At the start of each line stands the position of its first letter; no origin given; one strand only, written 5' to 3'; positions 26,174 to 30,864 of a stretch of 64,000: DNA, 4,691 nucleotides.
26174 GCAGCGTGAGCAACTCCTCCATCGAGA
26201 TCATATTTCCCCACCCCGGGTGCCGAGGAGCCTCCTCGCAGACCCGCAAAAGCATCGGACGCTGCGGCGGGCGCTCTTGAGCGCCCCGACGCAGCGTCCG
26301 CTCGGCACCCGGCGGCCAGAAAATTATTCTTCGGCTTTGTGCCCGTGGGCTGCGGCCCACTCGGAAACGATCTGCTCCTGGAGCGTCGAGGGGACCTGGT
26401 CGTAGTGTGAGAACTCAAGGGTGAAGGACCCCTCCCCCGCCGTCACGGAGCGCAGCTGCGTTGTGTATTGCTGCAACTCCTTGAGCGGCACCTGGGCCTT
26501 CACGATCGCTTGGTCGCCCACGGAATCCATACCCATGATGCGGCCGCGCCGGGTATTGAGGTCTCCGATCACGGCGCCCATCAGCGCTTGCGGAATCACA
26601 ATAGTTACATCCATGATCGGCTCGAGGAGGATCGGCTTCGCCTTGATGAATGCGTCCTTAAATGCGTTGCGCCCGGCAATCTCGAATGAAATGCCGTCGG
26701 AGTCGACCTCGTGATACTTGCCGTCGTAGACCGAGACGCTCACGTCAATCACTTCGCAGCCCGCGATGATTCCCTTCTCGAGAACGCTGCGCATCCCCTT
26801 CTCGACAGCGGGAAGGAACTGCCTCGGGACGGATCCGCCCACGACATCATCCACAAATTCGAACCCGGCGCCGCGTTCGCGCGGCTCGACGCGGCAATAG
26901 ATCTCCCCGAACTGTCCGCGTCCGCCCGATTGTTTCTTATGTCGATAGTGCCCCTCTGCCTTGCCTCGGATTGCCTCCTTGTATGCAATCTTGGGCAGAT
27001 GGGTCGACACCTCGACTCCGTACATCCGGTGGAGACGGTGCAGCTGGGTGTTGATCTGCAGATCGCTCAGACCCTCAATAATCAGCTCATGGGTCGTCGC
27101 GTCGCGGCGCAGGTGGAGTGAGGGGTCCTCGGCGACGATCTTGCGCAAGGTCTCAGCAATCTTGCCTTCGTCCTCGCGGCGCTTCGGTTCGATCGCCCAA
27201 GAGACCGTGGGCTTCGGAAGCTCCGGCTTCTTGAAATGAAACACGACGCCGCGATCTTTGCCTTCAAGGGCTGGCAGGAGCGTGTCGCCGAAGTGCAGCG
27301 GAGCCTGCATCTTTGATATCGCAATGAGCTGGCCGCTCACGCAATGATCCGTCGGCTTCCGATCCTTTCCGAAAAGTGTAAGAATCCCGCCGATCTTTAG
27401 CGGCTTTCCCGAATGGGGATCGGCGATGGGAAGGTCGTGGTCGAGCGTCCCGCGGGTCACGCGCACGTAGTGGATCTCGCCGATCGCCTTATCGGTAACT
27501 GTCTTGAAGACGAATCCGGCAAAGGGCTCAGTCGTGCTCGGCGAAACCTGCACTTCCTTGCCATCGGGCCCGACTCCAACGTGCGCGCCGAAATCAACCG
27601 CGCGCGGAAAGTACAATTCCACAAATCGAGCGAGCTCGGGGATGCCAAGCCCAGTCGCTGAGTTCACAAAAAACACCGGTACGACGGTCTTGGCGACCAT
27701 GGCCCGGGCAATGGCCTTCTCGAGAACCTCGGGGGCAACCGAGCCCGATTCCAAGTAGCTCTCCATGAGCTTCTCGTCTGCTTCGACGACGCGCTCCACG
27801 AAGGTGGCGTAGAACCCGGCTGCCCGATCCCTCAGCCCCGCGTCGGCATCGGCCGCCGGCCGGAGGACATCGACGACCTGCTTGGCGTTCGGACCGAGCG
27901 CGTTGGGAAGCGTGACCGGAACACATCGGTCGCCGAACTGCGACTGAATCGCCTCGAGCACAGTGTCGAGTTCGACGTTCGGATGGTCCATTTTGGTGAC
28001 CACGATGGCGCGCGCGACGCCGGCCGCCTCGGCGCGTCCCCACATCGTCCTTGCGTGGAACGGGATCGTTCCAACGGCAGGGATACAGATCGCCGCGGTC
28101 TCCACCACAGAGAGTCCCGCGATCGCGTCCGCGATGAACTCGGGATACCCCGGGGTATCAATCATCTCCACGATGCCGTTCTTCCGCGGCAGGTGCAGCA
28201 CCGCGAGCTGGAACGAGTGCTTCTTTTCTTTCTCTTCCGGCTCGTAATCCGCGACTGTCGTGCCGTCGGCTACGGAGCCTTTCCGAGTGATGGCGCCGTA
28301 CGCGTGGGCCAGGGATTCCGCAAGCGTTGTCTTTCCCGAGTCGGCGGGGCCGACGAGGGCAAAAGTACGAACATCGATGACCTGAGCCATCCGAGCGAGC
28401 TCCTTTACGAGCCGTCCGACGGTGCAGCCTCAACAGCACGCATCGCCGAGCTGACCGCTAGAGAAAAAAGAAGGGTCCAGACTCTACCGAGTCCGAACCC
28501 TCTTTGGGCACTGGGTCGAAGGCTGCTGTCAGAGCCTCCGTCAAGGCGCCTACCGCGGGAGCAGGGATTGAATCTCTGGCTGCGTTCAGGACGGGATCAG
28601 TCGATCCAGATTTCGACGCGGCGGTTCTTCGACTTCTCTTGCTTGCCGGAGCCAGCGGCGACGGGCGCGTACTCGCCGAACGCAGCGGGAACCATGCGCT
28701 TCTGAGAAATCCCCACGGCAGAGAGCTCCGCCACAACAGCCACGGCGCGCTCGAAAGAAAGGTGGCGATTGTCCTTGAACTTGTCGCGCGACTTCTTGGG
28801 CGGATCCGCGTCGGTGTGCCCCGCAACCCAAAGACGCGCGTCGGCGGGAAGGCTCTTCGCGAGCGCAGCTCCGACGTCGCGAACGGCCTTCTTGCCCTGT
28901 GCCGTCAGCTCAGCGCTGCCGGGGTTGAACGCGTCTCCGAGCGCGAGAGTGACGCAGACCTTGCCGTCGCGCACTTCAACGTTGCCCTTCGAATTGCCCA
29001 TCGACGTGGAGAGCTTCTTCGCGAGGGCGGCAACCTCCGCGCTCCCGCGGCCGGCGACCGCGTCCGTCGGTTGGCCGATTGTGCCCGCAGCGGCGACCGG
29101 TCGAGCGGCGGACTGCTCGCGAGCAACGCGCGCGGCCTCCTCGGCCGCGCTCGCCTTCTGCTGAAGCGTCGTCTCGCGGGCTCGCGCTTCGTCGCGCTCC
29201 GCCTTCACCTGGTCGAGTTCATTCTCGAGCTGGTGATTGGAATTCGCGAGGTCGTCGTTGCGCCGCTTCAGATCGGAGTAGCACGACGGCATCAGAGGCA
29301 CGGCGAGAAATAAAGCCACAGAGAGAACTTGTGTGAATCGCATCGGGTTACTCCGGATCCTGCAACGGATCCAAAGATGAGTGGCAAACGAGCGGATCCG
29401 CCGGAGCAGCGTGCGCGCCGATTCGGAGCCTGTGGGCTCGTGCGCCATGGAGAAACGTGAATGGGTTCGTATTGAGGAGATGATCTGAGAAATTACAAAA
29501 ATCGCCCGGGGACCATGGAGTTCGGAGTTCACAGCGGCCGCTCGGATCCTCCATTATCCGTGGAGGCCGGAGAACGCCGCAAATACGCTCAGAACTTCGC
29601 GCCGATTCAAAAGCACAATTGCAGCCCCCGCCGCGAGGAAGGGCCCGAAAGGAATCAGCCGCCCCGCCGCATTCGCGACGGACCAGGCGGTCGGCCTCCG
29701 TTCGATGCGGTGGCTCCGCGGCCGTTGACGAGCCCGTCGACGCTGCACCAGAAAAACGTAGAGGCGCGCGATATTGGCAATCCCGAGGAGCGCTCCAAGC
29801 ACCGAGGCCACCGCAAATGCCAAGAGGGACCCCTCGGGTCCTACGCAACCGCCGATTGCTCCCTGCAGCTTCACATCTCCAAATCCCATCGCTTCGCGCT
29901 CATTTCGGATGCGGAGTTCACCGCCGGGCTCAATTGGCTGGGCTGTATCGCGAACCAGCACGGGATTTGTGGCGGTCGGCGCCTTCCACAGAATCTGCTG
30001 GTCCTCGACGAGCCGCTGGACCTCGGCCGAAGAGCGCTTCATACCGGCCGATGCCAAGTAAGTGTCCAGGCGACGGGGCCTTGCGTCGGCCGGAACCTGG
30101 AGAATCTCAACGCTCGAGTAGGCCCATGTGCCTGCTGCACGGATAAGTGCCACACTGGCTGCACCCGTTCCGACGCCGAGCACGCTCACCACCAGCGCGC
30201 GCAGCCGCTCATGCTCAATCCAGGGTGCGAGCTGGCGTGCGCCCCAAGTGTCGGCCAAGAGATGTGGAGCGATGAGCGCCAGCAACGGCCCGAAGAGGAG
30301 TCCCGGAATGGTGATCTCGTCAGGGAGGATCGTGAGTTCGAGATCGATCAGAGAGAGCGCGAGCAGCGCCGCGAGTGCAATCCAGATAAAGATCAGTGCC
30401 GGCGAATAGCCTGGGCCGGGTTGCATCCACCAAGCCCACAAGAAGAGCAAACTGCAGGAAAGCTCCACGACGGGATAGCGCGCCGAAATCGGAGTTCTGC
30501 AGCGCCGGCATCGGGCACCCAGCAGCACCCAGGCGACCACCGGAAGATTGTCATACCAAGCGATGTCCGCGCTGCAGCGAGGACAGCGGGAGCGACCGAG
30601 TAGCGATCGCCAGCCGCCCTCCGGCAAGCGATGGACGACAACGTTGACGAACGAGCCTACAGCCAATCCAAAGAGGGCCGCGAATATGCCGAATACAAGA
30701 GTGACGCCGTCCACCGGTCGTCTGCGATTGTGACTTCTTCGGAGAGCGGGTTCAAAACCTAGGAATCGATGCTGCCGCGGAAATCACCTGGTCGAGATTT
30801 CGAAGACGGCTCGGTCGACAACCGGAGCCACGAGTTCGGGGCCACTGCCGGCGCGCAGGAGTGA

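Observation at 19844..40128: Candidate novel envelope system: a 20-kb co-directional block combining a motor-atypical type IV filament machine with giant lipoproteins, a PG-anchoring lipoprotein and an EF-G-like GTPase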

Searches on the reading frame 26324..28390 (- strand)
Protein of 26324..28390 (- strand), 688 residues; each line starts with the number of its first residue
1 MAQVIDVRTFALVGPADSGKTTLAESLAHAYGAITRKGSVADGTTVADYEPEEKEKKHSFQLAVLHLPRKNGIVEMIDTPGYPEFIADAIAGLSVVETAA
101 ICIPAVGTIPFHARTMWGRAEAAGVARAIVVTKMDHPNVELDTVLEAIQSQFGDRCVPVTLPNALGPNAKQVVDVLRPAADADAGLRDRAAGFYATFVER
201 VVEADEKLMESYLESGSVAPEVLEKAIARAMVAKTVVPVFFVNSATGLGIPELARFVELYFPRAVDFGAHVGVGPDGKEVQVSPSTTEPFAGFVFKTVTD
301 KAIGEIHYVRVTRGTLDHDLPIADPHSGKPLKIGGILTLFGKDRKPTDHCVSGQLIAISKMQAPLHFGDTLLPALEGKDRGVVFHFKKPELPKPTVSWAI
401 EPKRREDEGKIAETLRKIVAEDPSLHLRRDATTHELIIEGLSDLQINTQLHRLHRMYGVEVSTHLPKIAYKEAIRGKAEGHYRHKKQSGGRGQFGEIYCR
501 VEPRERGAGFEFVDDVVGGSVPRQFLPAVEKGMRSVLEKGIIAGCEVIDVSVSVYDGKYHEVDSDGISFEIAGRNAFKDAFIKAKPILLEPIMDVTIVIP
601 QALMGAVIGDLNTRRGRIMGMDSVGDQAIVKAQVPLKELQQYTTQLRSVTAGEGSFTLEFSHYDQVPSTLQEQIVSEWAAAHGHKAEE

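Call 4: search_protein_families(library=pfam, proteins=[window:26324-28390:-], max_evalue=0.01)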
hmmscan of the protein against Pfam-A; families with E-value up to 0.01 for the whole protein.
window:26324-28390:- (688 aa): 5 families
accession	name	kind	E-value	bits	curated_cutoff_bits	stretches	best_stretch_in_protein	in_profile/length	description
PF03764.24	EFG_IV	-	1.4e-41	141.5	24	1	466-585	1-121/121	Elongation factor G, domain IV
PF00679.30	EFG_C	-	7.2e-30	103.3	27.9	1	588-673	2-88/89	Elongation factor G C-terminus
PF00009.33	GTP_EFTU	-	1.4e-29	103.5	26.5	1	7-262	3-187/188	Elongation factor Tu GTP binding domain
PF14492.12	EFG_III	-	9.3e-21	74.1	27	1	391-464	1-74/75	Elongation Factor G, domain III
PF22042.2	EF-G_D2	-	7.8e-12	45.6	27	1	289-372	1-82/84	Elongation factor G domain 2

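Call 22: search_protein_families(library=ncbifam, proteins=[window:26324-28390:-], max_evalue=0.001)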
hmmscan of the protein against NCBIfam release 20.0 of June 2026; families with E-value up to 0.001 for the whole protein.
window:26324-28390:- (688 aa): 23 families
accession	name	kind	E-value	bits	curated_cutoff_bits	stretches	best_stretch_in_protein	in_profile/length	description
NF009381.0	PRK12740.1-5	subfamily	3e-225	749.8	583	1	4-680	6-687/692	elongation factor G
NF009891.0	PRK13351.1-1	equivalog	1e-196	655.5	597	1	6-678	8-677/681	elongation factor G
NF009377.1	PRK12740.1-1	equivalog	9.9e-157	523.3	890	1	5-674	11-698/700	elongation factor G-like protein EF-G2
TIGR00484.1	EF-G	equivalog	2.2e-141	472.3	659.4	1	5-676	8-687/691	elongation factor G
NF058620.1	EFG2_Bacteroid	exception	5.8e-140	467.9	1000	2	5-507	7-511/717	elongation factor G2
NF009379.0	PRK12740.1-3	equivalog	1.3e-138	463.5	513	1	6-678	7-670/674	elongation factor G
NF012153.1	tet_protect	equivalog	7.8e-73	245.7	775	1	16-663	9-614/614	tetracycline resistance ribosomal protection protein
TIGR00490.1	aEF-2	equivalog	2.8e-54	184.4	738.45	3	531-686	562-719/720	elongation factor EF-2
NF033148.1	tet_protect_M_W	exception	7e-50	170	1100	1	14-665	10-612/639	TetM/TetW/TetO/TetS family tetracycline resistance ribosomal protection protein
NF000120.3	47473_otr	exception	1e-48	166.4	900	1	16-656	11-606/608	tetracycline resistance ribosomal protection protein Otr(A)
NF012155.1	tet_protect_M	exception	8.9e-41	139.8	1420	1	13-663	9-610/639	tetracycline resistance ribosomal protection protein Tet(M)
NF001964.0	PRK00741.1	equivalog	6.8e-31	107.3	473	1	4-466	9-465/529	peptide chain release factor 3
NF012154.0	tet_protect_Q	exception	1.5e-27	96.2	1425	2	393-664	344-612/638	tetracycline resistance ribosomal protection protein Tet(Q)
NF009892.0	PRK13351.1-3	equivalog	1.9e-27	96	640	1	11-658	7-609/623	elongation factor G-like protein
TIGR01394.1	TypA_BipA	equivalog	1.5e-23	82.9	757.3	2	588-672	392-477/594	translational GTPase TypA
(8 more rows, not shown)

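Call 62: search_solved_structures(query=window:26324-28390:-, max_evalue=1e-50, show_alignments=1)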
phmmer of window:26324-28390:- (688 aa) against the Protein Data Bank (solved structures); distinct sequences matched with E-value up to 1e-50: 42.
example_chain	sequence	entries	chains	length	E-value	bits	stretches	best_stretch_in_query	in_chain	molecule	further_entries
9k0z_7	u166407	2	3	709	6e-121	408.4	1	332-667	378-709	Translation elongation factor EF-G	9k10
4w29_AY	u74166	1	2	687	1.5e-118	400.5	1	8-675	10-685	Elongation factor G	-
4myt_A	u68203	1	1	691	6.3e-118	398.4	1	7-675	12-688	Elongation factor G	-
1dar_A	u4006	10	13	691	1.2e-117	397.5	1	7-675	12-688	ELONGATION FACTOR G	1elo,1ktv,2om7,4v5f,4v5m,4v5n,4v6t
2bm1_A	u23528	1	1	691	1.3e-117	397.3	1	8-675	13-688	ELONGATION FACTOR G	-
1efg_A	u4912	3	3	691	1.4e-117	397.3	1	7-675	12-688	ELONGATION FACTOR G | PROTEIN (ELONGATION FACTOR G)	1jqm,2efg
4v9j_AY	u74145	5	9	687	1.4e-117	397.2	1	8-675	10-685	Elongation factor G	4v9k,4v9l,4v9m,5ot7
4wpo_BZ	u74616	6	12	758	1.9e-117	396.8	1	8-675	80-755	50S ribosomal protein L9,Elongation factor G | Chimera protein of 50S ribosomal protein L9 and Elongation factor G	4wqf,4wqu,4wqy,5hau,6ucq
4v9h_AY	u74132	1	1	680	1.9e-117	396.8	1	8-675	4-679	Elongation factor G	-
2j7k_A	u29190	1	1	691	6.2e-117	395.1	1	7-675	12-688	ELONGATION FACTOR G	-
4m1k_A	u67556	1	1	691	1.1e-116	394.4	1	7-675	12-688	Elongation factor G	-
4myu_A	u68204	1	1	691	2.1e-116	393.4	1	7-675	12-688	Elongation factor G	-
1fnm_A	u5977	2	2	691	3e-116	392.9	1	7-675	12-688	ELONGATION FACTOR G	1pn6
2bm0_A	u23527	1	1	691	4.1e-116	392.5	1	7-675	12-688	ELONGATION FACTOR G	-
3izp_E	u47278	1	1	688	5.4e-116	392.1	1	7-675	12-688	Elongation factor G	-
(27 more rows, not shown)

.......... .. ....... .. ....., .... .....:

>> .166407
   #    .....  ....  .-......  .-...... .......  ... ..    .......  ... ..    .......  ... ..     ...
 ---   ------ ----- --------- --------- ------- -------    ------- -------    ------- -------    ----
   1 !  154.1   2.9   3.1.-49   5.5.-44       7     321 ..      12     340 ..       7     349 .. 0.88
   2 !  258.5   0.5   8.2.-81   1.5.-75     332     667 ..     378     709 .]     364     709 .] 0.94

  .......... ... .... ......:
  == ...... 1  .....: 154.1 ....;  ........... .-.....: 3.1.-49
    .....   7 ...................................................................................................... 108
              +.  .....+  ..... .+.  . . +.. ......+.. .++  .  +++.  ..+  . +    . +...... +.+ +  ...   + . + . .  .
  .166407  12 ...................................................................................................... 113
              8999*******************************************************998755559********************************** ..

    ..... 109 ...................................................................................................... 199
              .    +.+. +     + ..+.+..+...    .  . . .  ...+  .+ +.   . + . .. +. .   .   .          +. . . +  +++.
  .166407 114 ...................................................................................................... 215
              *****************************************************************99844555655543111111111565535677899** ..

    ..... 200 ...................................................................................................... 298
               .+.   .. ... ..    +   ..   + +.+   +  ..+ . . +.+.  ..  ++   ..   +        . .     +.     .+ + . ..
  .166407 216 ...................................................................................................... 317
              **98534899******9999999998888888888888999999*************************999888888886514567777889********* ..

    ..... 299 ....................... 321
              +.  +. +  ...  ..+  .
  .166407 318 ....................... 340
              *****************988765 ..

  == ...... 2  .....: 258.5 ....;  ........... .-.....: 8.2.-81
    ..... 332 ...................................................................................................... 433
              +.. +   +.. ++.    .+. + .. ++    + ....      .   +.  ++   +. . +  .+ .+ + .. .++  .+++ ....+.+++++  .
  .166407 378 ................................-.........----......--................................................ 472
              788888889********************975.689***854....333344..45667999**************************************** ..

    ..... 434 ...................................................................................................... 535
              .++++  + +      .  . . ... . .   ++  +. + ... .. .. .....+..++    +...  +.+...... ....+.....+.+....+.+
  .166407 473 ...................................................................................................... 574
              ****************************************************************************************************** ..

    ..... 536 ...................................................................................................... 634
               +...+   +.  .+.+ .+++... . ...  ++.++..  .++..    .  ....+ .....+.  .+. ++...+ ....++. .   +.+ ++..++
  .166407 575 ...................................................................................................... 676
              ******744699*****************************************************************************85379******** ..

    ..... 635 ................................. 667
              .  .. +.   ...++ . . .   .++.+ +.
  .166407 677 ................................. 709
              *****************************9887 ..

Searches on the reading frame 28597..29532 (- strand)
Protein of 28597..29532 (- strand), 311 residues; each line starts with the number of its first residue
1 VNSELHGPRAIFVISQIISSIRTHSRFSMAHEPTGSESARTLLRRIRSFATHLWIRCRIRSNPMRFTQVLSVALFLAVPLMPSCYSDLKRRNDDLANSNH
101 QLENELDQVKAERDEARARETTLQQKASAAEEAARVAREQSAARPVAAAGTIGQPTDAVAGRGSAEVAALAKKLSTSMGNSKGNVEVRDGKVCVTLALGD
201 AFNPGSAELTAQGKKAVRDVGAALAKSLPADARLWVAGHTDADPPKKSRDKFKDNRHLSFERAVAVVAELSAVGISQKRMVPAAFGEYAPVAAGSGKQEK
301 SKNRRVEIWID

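Call 4: search_protein_families(library=pfam, proteins=[window:28597-29532:-], max_evalue=0.01)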
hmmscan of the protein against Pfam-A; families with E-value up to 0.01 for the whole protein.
window:28597-29532:- (311 aa): 1 family
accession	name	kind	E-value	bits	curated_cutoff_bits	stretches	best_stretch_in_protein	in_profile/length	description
PF00691.25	OmpA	-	1.5e-12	48.1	27.2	1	202-304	2-98/98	OmpA family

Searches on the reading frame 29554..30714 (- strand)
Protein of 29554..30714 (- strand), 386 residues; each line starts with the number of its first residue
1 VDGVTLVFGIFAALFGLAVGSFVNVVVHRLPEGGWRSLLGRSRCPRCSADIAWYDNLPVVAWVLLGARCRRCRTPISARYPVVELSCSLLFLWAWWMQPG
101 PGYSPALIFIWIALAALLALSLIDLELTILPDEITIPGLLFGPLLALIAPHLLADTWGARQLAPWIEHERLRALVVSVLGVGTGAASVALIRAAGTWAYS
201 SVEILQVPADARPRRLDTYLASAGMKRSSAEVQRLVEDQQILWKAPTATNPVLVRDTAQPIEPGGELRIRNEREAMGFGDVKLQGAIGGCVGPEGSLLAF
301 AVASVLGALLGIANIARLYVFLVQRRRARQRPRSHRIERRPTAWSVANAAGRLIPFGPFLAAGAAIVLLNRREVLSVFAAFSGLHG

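Call 4: search_protein_families(library=pfam, proteins=[window:29554-30714:-], max_evalue=0.01)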
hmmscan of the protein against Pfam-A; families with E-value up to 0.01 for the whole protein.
window:29554-30714:- (386 aa): 3 families
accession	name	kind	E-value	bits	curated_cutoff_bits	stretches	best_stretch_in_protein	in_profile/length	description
PF06750.18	A24_N_bact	-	9.4e-29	99.8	23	1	14-97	1-83/84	Bacterial Peptidase A24 N-terminal domain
PF01478.23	Peptidase_A24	-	2.6e-10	41.1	26.5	2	273-312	65-104/104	Type IV leader peptidase family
PF01479.30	S4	-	0.001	19.2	22.8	1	214-241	1-28/48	S4 domain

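Call 22: search_protein_families(library=ncbifam, proteins=[window:29554-30714:-], max_evalue=0.001)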
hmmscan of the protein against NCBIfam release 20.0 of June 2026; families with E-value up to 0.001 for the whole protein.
window:29554-30714:- (386 aa): 0 families

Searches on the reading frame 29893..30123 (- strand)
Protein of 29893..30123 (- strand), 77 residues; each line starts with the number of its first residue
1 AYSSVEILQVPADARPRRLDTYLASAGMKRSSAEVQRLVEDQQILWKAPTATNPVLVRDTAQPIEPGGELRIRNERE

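Call 38: search_protein_families(library=pfam, proteins=[window:29893-30123:-], max_evalue=1)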
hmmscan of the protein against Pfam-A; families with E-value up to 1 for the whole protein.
seq(77 aa): 1 family
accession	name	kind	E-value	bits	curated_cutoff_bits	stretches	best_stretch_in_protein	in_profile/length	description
PF01479.30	S4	-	8e-05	22.7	22.8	1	17-44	1-28/48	S4 domain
